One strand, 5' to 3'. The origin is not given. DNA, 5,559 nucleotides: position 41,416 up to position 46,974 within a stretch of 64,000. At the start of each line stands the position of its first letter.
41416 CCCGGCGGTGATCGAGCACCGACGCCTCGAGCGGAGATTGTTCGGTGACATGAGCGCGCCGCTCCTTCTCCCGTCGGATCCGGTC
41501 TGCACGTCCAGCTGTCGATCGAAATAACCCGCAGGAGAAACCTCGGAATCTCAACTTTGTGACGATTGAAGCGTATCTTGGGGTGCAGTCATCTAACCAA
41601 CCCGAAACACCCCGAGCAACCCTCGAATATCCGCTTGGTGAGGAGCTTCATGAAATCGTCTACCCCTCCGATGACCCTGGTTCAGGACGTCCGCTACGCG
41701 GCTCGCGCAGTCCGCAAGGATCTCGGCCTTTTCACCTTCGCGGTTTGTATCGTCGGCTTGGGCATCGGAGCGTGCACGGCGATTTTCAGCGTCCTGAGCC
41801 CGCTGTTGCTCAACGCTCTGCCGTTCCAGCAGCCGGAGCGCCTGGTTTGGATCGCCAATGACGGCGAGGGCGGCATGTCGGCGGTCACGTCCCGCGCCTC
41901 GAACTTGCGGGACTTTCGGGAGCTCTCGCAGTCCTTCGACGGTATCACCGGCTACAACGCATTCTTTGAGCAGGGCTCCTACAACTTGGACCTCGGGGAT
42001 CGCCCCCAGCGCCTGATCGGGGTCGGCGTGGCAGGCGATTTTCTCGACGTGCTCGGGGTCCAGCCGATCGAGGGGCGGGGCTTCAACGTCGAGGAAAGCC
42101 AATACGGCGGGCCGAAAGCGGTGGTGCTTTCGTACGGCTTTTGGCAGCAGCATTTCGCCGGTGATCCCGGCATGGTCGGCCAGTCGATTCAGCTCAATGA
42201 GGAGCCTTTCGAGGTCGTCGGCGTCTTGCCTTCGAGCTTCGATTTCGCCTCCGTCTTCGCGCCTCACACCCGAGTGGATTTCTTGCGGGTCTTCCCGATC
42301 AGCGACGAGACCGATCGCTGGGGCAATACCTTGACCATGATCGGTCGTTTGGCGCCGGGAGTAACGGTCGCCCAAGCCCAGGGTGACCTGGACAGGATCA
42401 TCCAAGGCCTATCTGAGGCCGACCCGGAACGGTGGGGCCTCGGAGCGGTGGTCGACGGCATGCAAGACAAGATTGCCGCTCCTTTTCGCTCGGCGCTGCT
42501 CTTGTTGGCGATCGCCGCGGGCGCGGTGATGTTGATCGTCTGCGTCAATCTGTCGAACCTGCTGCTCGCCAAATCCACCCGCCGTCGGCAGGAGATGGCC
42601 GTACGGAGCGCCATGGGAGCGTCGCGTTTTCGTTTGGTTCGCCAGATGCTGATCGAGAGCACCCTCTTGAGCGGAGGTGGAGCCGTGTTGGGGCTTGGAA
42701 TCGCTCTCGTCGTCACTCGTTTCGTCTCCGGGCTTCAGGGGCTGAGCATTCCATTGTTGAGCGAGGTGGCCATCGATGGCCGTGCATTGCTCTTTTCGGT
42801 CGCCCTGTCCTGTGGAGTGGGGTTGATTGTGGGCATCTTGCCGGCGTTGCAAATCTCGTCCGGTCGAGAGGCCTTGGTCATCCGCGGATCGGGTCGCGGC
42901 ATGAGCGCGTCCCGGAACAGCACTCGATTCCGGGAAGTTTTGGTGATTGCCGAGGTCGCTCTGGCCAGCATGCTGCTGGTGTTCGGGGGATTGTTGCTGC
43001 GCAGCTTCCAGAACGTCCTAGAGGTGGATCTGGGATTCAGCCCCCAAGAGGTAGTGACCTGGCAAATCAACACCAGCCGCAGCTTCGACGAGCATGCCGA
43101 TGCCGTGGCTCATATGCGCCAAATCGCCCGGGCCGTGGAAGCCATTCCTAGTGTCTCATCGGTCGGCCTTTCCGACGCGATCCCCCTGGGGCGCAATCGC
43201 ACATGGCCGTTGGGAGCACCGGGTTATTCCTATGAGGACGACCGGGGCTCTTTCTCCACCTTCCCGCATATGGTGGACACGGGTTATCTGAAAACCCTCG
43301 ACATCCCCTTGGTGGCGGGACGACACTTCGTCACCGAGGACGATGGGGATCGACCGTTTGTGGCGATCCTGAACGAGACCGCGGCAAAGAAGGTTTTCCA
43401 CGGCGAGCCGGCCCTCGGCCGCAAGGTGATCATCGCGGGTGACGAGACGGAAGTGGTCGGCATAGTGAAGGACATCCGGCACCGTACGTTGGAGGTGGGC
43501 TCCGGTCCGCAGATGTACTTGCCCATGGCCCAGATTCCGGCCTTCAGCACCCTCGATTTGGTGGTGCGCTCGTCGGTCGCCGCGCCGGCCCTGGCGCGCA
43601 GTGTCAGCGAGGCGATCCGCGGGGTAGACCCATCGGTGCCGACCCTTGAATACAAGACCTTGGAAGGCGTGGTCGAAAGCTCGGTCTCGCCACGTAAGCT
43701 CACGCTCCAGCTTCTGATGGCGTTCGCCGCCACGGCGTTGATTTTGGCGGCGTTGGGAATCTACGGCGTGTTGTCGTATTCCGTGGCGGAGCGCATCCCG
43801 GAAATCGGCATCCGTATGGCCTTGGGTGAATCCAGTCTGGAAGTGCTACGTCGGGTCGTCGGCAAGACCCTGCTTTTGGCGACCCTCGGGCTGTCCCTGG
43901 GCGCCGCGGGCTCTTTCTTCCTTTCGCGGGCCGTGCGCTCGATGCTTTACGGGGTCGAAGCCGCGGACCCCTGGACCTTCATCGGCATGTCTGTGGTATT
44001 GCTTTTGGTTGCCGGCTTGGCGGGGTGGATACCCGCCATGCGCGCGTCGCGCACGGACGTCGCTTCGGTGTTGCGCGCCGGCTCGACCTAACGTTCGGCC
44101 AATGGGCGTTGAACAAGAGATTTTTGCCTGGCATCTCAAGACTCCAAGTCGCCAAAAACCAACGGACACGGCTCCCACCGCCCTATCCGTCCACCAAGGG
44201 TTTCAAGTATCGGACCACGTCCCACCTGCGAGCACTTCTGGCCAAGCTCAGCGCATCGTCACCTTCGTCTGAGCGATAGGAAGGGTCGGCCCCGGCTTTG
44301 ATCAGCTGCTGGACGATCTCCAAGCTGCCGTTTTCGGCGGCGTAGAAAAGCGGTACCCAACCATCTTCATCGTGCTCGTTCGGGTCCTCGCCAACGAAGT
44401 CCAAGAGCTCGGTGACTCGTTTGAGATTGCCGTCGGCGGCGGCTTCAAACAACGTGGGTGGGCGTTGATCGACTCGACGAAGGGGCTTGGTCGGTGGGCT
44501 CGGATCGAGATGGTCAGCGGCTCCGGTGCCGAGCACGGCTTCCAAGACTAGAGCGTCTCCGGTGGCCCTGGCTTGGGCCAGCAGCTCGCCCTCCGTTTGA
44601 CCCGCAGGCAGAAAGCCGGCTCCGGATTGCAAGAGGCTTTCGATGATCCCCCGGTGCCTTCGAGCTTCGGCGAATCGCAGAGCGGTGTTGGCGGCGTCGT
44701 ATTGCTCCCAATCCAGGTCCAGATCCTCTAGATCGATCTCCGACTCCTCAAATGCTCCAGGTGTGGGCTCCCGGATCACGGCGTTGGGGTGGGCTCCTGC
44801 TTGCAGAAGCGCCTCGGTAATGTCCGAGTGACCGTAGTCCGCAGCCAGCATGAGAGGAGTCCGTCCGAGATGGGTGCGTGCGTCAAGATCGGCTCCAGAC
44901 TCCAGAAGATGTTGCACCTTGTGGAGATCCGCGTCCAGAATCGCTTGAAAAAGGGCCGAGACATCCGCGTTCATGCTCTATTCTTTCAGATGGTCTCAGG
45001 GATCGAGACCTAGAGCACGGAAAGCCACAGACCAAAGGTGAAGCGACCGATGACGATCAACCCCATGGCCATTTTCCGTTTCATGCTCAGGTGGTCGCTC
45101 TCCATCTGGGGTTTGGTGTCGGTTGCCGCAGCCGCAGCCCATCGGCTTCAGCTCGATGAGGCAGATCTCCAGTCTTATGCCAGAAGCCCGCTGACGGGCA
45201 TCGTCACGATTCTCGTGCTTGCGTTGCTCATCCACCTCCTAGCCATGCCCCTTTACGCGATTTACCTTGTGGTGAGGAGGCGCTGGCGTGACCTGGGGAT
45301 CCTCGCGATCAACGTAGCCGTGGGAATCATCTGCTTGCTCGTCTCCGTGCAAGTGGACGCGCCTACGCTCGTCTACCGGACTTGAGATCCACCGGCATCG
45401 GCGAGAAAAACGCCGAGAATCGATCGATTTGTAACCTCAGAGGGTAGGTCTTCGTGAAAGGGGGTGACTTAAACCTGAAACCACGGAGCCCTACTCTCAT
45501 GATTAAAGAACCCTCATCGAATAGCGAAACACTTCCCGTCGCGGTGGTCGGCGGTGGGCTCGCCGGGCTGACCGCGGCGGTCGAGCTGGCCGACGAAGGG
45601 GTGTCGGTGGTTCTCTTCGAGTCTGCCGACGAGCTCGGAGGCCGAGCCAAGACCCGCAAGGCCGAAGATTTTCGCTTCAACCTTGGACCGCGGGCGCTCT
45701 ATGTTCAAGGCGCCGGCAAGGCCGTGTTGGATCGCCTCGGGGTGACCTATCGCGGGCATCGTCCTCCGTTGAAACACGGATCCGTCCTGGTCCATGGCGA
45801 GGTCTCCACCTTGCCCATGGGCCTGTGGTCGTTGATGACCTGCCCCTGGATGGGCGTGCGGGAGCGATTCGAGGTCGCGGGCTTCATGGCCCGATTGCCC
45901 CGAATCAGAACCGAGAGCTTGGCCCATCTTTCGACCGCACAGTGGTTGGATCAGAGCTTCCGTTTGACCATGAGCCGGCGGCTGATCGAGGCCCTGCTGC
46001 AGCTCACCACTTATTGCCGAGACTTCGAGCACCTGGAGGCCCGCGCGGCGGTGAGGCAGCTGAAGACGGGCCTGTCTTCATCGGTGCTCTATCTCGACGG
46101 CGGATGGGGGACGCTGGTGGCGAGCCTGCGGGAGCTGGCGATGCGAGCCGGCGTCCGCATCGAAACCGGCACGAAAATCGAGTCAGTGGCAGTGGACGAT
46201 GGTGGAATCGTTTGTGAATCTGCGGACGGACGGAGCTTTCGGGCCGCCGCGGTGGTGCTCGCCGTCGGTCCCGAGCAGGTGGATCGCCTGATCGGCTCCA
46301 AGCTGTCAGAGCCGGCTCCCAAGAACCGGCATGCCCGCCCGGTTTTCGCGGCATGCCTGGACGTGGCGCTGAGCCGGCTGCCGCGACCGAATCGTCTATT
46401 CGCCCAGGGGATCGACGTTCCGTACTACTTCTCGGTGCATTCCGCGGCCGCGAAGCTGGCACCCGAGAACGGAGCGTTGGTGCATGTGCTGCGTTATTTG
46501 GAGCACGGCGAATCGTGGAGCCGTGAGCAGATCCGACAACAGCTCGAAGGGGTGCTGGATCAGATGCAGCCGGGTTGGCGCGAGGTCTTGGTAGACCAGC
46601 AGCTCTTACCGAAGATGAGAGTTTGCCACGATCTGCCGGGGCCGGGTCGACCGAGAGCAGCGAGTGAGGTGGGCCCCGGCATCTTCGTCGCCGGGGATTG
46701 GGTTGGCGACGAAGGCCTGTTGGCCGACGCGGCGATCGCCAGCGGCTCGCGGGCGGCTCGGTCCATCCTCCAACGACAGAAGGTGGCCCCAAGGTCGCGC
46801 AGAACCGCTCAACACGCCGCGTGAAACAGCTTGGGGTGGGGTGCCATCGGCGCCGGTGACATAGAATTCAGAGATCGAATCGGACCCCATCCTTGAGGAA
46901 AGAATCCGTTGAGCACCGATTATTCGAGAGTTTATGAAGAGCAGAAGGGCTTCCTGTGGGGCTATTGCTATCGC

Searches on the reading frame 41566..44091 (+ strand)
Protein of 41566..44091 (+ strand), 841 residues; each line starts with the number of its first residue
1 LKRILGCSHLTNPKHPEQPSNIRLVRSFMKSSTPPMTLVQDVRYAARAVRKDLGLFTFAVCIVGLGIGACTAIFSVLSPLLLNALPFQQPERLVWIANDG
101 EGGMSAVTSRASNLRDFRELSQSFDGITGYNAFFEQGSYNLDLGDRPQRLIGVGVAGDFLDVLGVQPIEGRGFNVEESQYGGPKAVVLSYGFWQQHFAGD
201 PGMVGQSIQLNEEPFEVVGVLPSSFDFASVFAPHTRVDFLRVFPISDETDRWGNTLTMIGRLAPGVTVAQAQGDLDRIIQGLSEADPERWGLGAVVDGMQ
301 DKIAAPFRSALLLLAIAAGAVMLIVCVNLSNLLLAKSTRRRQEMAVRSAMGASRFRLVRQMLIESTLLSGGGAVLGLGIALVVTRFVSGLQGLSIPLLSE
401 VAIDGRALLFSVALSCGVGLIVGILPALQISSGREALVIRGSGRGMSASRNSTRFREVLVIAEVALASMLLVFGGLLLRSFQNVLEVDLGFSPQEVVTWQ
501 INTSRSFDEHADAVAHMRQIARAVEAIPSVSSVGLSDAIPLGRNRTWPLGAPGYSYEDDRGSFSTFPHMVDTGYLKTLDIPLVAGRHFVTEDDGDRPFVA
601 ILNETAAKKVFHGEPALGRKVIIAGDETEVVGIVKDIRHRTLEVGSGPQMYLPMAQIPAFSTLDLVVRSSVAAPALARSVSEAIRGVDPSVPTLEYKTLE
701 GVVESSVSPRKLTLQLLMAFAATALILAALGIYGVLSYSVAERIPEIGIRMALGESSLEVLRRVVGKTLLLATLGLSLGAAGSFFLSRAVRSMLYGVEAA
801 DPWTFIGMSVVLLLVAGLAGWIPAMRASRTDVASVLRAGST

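Call 77: search_protein_families(library=pfam, proteins=[window:41566-44091:+], max_evalue=0.0001)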
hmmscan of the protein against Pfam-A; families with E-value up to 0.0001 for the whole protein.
window:41566-44091:+ (841 aa): 2 families
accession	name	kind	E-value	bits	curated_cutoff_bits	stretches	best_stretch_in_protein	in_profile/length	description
PF12704.14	MacB_PCD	-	8.7e-40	137.7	27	2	59-277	4-206/207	MacB-like periplasmic core domain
PF02687.27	FtsX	-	1.3e-24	87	25.5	2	718-831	1-119/120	FtsX-like permease C-terminal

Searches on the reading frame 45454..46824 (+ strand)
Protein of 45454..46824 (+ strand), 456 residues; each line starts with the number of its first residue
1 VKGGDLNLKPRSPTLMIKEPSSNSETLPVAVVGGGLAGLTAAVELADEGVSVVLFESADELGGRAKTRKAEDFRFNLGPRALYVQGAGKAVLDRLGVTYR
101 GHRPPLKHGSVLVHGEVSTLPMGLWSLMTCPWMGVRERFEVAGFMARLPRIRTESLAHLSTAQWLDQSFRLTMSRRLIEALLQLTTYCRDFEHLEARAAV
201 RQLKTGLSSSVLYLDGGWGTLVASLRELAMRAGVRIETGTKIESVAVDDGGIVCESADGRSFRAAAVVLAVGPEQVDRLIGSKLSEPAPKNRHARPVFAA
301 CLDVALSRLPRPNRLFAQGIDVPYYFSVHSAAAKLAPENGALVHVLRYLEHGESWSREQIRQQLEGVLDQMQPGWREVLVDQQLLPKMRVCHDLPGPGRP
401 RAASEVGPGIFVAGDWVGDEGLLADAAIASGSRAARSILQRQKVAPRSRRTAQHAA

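Call 77: search_protein_families(library=pfam, proteins=[window:45454-46824:+], max_evalue=0.0001)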
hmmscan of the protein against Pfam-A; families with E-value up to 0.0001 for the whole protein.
window:45454-46824:+ (456 aa): 12 families
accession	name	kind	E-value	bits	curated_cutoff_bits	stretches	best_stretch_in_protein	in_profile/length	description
PF01593.30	Amino_oxidase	-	2.9e-26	93.2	19.8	1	36-439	1-443/443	Flavin containing amine oxidoreductase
PF01266.30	DAO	-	2.2e-16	60.8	27.9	1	29-284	2-217/353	FAD dependent oxidoreductase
PF13450.12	NAD_binding_8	-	2e-15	57.3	21.9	1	31-84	1-54/68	NAD(P)-binding Rossmann-like domain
PF07992.20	Pyr_redox_2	-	6.8e-10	39.3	26.1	0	29-59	3-33/291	Pyridine nucleotide-disulphide oxidoreductase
PF03486.20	HI0933_like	-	3.8e-09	36.8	50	0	29-63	3-37/244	HI0933-like protein Rossmann domain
PF12831.13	FAD_oxidored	-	5.1e-09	36.4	27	1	29-65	2-38/416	FAD dependent oxidoreductase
PF01134.28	GIDA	-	1.1e-07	31.8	22.1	1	29-60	2-34/391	Glucose inhibited division protein A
PF00890.30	FAD_binding_2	-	1.5e-07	31.4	20.4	1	29-64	2-37/414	FAD binding domain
PF01494.25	FAD_binding_3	-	6.9e-07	29.2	22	1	27-60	2-35/349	FAD binding domain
PF13454.12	NAD_binding_9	-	1.2e-06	29.1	21.8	0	30-76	1-52/155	FAD-NAD(P)-binding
PF00070.33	Pyr_redox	-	4.5e-05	24.3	22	0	29-64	2-36/82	Pyridine nucleotide-disulphide oxidoreductase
PF13738.12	Pyr_redox_3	-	9.5e-05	22.2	30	0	31-56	2-28/305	Pyridine nucleotide-disulphide oxidoreductase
